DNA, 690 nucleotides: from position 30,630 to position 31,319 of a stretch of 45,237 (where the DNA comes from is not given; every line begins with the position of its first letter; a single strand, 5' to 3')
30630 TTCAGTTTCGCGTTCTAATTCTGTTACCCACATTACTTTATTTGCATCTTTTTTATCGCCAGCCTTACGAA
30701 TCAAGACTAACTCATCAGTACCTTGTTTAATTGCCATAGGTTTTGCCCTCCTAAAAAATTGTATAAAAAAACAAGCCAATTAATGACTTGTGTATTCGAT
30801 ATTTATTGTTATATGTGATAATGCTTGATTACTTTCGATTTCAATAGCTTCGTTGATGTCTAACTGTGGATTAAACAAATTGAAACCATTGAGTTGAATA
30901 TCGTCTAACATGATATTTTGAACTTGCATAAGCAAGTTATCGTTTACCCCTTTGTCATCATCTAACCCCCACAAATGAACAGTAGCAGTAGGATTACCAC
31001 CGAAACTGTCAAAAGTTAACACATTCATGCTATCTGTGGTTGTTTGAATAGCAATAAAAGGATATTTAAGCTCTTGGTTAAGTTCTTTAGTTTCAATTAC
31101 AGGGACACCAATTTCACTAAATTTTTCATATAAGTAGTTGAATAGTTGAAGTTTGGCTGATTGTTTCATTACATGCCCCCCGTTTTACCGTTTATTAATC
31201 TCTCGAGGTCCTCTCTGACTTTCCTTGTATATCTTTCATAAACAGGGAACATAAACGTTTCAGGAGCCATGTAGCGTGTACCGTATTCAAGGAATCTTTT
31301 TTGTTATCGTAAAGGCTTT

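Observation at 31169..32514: HK97-gp10-like head-tail gene split by a 1-kb group I intron carrying its own promoter-driven endonuclease gene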

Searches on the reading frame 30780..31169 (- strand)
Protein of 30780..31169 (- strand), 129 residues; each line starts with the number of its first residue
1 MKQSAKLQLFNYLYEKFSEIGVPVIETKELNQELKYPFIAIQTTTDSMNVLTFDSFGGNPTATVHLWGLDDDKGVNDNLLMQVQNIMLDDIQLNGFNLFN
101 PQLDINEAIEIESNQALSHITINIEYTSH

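Call 4: search_protein_families(library=pfam, proteins=[window:30780-31169:-], max_evalue=1)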
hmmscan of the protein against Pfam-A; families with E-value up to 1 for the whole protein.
window:30780-31169:- (129 aa): 1 family
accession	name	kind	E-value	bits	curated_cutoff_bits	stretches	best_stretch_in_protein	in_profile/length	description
PF01949.23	Endo_dU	-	0.24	11.2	32.7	0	80-102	63-85/182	Endonuclease dU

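Call 44: search_protein_families(library=phrogs, proteins=[window:30780-31169:-], max_evalue=0.001)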
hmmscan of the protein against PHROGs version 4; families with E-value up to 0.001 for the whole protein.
window:30780-31169:- (129 aa): 1 family
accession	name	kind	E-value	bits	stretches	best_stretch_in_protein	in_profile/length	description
phrog_176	-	connector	3.6e-24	86.3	1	1-128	1-130/131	tail terminator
